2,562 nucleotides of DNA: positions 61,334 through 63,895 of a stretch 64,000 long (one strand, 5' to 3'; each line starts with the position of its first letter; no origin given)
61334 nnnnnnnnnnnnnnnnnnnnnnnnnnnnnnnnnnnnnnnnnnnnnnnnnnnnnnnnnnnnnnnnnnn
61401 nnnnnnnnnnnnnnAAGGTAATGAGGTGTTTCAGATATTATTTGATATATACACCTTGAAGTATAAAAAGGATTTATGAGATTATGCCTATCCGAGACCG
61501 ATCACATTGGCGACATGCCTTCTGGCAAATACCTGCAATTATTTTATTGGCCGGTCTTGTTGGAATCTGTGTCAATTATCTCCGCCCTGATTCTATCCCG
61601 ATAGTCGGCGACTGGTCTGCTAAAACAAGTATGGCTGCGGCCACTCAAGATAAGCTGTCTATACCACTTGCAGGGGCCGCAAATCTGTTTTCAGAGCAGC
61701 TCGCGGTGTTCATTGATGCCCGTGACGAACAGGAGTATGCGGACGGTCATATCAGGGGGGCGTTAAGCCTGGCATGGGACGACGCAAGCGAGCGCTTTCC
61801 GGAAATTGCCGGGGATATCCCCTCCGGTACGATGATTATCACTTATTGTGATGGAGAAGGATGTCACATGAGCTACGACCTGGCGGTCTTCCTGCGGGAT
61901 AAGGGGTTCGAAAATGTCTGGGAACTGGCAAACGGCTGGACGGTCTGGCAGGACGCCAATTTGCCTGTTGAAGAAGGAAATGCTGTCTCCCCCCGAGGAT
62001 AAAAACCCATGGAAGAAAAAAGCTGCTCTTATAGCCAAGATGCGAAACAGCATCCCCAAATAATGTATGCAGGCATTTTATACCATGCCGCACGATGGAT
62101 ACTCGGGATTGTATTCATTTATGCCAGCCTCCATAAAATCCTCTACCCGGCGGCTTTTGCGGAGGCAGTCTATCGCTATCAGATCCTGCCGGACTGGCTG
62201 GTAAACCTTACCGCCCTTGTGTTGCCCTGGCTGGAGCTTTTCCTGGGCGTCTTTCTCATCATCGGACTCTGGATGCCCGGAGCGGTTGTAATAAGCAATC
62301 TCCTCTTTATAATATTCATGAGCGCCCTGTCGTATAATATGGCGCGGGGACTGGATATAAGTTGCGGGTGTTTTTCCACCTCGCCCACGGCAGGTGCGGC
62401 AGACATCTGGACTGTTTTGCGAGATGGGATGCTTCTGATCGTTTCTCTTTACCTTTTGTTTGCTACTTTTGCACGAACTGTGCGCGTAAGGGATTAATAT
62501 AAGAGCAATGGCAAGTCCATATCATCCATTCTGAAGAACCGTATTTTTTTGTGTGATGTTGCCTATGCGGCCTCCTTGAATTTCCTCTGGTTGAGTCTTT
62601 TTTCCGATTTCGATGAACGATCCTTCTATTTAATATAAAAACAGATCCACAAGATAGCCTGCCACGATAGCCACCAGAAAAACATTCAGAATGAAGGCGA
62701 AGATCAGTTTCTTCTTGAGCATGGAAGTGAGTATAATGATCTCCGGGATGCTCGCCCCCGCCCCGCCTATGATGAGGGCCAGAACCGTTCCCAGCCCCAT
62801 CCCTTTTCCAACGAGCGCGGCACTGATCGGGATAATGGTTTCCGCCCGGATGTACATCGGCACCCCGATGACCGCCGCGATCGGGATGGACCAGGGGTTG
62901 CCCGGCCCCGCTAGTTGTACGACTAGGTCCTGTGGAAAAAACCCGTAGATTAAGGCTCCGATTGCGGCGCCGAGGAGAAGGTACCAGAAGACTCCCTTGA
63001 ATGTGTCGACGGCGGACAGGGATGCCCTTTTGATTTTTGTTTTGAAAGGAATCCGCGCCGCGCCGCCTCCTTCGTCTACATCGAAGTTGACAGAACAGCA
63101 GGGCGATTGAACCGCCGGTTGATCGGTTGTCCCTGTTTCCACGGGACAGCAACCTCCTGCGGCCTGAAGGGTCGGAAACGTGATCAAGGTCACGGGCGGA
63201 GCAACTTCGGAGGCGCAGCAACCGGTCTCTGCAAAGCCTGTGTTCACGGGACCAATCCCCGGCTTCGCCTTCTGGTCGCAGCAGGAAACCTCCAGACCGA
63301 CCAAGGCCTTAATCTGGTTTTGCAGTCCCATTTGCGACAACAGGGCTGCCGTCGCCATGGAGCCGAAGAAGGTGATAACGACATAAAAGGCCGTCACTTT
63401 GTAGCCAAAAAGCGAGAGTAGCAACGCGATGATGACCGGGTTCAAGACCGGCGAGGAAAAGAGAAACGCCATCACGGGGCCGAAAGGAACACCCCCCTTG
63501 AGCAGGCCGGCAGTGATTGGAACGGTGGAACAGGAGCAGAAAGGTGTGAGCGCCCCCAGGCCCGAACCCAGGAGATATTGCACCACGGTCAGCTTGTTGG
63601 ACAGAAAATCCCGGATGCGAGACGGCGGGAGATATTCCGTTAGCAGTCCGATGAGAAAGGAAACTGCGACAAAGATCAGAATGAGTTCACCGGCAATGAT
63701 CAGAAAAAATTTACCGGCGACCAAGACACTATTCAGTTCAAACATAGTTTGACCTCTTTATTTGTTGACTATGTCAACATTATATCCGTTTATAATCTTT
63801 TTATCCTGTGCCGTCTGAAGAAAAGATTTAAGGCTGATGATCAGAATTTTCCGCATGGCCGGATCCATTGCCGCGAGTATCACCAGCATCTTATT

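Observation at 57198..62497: ArsR-headed eight-gene operon embeds Acr3 in an extracytoplasmic thiol/sulfur relay and has no arsC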

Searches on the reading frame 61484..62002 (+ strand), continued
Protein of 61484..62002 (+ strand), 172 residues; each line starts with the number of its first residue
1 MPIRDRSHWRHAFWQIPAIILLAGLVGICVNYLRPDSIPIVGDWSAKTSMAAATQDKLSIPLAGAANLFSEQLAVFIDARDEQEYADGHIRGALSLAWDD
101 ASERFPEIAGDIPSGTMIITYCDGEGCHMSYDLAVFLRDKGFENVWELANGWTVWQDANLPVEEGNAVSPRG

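Call 48: search_protein_families(library=pfam, proteins=[P0167, P0170, P0205, P0256, P0138, P0150, P0186, P0245, P0234, P0124], max_evalue=0.001)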
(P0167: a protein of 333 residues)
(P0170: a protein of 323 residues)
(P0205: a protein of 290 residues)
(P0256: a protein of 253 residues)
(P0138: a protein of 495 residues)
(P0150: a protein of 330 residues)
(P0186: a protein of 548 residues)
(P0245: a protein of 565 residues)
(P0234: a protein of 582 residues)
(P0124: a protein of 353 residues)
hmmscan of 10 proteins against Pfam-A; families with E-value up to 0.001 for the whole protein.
P0167 (333 aa): 3 families
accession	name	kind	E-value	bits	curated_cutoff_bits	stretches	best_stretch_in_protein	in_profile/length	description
PF07291.16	MauE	-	1.6e-25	90.3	27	1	29-158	4-127/128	Methylamine utilisation protein MauE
PF00581.25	Rhodanese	-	2.4e-14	54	22.2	1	231-326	2-101/102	Rhodanese-like domain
PF07681.17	DoxX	-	0.00067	20.7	23.6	1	32-95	4-66/85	DoxX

P0170 (323 aa): 2 families
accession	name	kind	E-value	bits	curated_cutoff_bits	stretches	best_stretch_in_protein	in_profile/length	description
PF07291.16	MauE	-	7.9e-24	84.8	27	1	2-118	13-125/128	Methylamine utilisation protein MauE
PF00581.25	Rhodanese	-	1.1e-13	51.9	22.2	1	212-306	3-101/102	Rhodanese-like domain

P0205 (290 aa): 1 family
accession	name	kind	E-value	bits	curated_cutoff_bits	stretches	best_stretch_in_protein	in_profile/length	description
PF00581.25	Rhodanese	-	1.9e-15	57.6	22.2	1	56-148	4-101/102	Rhodanese-like domain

P0256 (253 aa): 1 family
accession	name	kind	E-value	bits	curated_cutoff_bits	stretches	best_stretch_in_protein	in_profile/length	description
PF00581.25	Rhodanese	-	2.8e-13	50.6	22.2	1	54-147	3-101/102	Rhodanese-like domain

P0138 (495 aa): 1 family
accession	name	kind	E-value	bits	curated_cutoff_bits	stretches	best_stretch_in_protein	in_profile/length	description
PF00581.25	Rhodanese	-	2.4e-48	163.2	22.2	3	348-442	3-101/102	Rhodanese-like domain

P0150 (330 aa): 1 family
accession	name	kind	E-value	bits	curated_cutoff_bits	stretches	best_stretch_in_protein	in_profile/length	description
PF00581.25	Rhodanese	-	9e-32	110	22.2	2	205-301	3-102/102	Rhodanese-like domain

P0186 (548 aa): 3 families
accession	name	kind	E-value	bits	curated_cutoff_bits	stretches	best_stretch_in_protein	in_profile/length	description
PF00581.25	Rhodanese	-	4.7e-28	98.1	22.2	2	104-189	15-101/102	Rhodanese-like domain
PF07291.16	MauE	-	3.7e-21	76.2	27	1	405-540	3-127/128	Methylamine utilisation protein MauE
PF00435.27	Spectrin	-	2.3e-06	28.5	29.9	0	241-313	5-75/105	Spectrin repeat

P0245 (565 aa): 3 families
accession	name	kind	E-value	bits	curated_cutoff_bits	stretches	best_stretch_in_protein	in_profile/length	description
PF00581.25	Rhodanese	-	1.3e-65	218.6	22.2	4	326-418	1-101/102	Rhodanese-like domain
PF07261.16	DnaB_2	-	7.9e-05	22.7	22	0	529-560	41-71/74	Replication initiation and membrane attachment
PF17185.10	NlpE_C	-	0.00076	20.3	22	0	104-134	16-46/90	NlpE C-terminal OB domain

P0234 (582 aa): 2 families
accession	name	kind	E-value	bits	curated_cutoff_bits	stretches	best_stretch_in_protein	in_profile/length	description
PF00581.25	Rhodanese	-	7.7e-93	306.1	22.2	4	352-439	7-101/102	Rhodanese-like domain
PF04273.18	BLH_phosphatase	-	2.9e-09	37.7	26.1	0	136-155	85-104/110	Beta-lactamase hydrolase-like protein, phosphatase-like domain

P0124 (353 aa): 1 family
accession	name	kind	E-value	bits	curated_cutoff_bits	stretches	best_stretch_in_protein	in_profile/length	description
PF00581.25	Rhodanese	-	2.3e-31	108.7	22.2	2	69-163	3-101/102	Rhodanese-like domain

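Call 49: fold_search(model_id=the predicted structure, library=pdb)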
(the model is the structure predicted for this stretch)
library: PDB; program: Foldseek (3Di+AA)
matches with E <= 10: 616; with E <= 0.001: 59
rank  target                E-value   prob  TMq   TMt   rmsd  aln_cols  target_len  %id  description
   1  6mxv_A                7.9e-07  1.00  0.53  0.38  10.5       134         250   22  The crystal structure of a rhodanese-like family protein from Francisella tularensis subsp. tularensis SCHU S4 (released 2018-11-21)
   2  3fnj_B                9.7e-07  1.00  0.54  0.75   4.3       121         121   22  Crystal structure of the full-length lp_1913 protein from Lactobacillus plantarum, Northeast Structural Genomics Conso (released 2009-01-20)
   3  6mxv_B                9.7e-07  1.00  0.52  0.37  11.2       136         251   23  The crystal structure of a rhodanese-like family protein from Francisella tularensis subsp. tularensis SCHU S4 (released 2018-11-21)
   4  3fnj_D                2.2e-06  1.00  0.55  0.74   5.0       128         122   20  Crystal structure of the full-length lp_1913 protein from Lactobacillus plantarum, Northeast Structural Genomics Conso (released 2009-01-20)
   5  3tp9_A                3.3e-06  1.00  0.53  0.20  10.3       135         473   24  Crystal structure of Alicyclobacillus acidocaldarius protein with beta-lactamase and rhodanese domains (released 2011-09-21)
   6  3tp9_B                3.8e-06  1.00  0.54  0.21  10.4       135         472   24  Crystal structure of Alicyclobacillus acidocaldarius protein with beta-lactamase and rhodanese domains (released 2011-09-21)
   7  3flh_A                4.9e-06  1.00  0.54  0.75   4.6       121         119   21  Crystal structure of lp_1913 protein from Lactobacillus plantarum,Northeast Structural Genomics Consortium Target LpR1 (released 2009-01-13)
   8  3nhv_A                7.7e-06  1.00  0.58  0.72   4.3       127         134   23  Crystal Structure of BH2092 protein from Bacillus halodurans, Northeast Structural Genomics Consortium Target BhR228F (released 2010-08-11)
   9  2kl3_MODEL_1_A        7.7e-06  1.00  0.53  0.67   3.0       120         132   22  Solution NMR structure of the Rhodanese-like domain from Anabaena sp Alr3790 protein. Northeast Structural Gen (released 2009-08-11)
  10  3k9r_D                7.7e-06  1.00  0.46  0.77   4.9       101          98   29  X-ray structure of the Rhodanese-like domain of the Alr3790 protein from Anabaena sp. Northeast Structural Genomics Co (released 2009-10-27)
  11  3fnj_A                7.7e-06  1.00  0.53  0.74   4.5       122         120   22  Crystal structure of the full-length lp_1913 protein from Lactobacillus plantarum, Northeast Structural Genomics Conso (released 2009-01-20)
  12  3ilm_A                8.2e-06  1.00  0.52  0.77   2.5       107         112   26  Crystal Structure of the Alr3790 protein from Anabaena sp. Northeast Structural Genomics Consortium Target NsR437h (released 2009-09-22)
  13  3k9r_B                1.2e-05  1.00  0.45  0.74   4.8       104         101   28  X-ray structure of the Rhodanese-like domain of the Alr3790 protein from Anabaena sp. Northeast Structural Genomics Co (released 2009-10-27)
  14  2hhg                  1.2e-05  1.00  0.47  0.59  10.9       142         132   22  Structure of Protein of Unknown Function RPA3614, Possible Tyrosine Phosphatase, from Rhodopseudomonas palustris CGA009 (released 2006-07-25)
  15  3hix_A                1.3e-05  1.00  0.47  0.82   3.0        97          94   28  Crystal Structure of the Rhodanese_3 like domain from Anabaena sp Alr3790 protein. Northeast Structural Genomics Conso (released 2009-05-26)
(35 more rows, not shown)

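Call 68: search_protein_families(library=ncbifam, proteins=[L067:13431-14693:+, L029:17722-18894:+, L018:14381-15604:+, L032:4290-5489:+, L084:8723-9826:+], max_evalue=0.00001)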
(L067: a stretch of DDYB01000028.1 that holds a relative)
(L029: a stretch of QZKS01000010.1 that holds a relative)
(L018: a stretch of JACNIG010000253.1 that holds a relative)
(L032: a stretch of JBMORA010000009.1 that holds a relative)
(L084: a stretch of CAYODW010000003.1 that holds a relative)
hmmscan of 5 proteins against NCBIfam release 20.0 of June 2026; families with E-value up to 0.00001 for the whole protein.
L067:13431-14693:+ (421 aa): 1 family
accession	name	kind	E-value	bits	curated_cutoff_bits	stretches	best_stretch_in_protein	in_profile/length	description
TIGR00832.1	acr3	equivalog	2.3e-111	372.3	282.8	1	36-406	2-327/327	ACR3 family arsenite efflux transporter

L029:17722-18894:+ (391 aa): 1 family
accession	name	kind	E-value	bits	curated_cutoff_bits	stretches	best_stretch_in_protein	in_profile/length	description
TIGR00832.1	acr3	equivalog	1.3e-113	379.7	282.8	1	12-382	2-327/327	ACR3 family arsenite efflux transporter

L018:14381-15604:+ (408 aa): 1 family
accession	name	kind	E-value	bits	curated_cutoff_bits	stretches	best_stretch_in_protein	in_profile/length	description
TIGR00832.1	acr3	equivalog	2.1e-111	372.4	282.8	1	25-395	2-327/327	ACR3 family arsenite efflux transporter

L032:4290-5489:+ (400 aa): 1 family
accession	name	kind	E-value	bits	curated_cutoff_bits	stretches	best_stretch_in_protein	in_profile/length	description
TIGR00832.1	acr3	equivalog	3.9e-115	384.7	282.8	1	22-392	2-327/327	ACR3 family arsenite efflux transporter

L084:8723-9826:+ (368 aa): 2 families
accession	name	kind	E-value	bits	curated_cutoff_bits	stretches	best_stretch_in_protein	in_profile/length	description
TIGR00832.1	acr3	equivalog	4.4e-140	466.6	282.8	1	14-343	1-327/327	ACR3 family arsenite efflux transporter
TIGR00841.1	bass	subfamily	6.7e-06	25.5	326.3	1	59-349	40-307/321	bile acid:sodium symporter family transporter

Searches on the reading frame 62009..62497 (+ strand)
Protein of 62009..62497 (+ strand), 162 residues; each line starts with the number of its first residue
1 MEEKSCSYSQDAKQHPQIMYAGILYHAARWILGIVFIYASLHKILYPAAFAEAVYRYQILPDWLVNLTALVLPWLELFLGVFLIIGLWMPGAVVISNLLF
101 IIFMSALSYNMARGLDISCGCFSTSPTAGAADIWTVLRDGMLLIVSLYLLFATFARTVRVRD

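Call 3: search_protein_families(library=pfam, proteins=[window:62009-62497:+], max_evalue=0.01)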
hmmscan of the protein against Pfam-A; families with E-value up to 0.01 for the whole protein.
window:62009-62497:+ (162 aa): 2 families
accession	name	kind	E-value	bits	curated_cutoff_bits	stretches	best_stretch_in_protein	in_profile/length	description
PF07291.16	MauE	-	7.4e-29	101.1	27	1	23-151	3-127/128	Methylamine utilisation protein MauE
PF07681.17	DoxX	-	4e-06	27.8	23.6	1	27-104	4-76/85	DoxX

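Call 4: search_protein_families(library=ncbifam, proteins=[window:62009-62497:+], max_evalue=0.01)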
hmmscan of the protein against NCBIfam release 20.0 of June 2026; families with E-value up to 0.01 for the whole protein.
window:62009-62497:+ (162 aa): 1 family
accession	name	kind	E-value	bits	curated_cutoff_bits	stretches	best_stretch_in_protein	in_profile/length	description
NF045576.1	BT_3928_fam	equivalog_domain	2.3e-07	30.3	250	1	26-151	3-131/358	BT_3928 family protein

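Call 60: search_solved_structures(query=window:62009-62497:+, max_evalue=1)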
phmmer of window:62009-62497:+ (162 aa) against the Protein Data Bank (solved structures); distinct sequences matched with E-value up to 1: 0.

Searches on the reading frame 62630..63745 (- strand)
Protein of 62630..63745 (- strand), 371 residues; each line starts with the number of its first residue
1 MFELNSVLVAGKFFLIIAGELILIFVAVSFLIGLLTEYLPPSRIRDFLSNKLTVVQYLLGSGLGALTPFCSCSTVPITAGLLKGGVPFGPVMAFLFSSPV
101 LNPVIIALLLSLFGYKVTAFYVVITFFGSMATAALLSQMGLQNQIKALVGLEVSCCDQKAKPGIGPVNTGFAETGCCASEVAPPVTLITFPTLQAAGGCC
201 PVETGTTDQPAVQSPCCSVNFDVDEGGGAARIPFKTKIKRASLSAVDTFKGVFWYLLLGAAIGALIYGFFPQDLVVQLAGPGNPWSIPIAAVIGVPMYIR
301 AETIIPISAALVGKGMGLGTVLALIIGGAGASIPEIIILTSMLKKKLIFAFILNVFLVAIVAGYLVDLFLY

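Call 3: search_protein_families(library=pfam, proteins=[window:62630-63745:-], max_evalue=0.01)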
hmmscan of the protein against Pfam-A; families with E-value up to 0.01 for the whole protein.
window:62630-63745:- (371 aa): 1 family
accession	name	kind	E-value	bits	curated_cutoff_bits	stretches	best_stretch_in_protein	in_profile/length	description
PF03773.19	ArsP_1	-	1.2e-55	189.2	32.3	1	12-367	7-293/294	Predicted permease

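Call 4: search_protein_families(library=ncbifam, proteins=[window:62630-63745:-], max_evalue=0.01)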
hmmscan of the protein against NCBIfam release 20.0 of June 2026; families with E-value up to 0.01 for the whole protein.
window:62630-63745:- (371 aa): 3 families
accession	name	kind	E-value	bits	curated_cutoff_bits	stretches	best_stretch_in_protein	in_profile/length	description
NF033936.1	CuZnOut_SO0444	equivalog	2.9e-30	105.6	300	1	30-369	17-312/351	SO_0444 family Cu/Zn efflux transporter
NF040736.1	efflux_SaoE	equivalog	2e-28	99.7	325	2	25-136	21-132/352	efflux transporter SaoE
NF037962.1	arsenic_eff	subfamily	0.0015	18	100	1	312-369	62-117/287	arsenic efflux protein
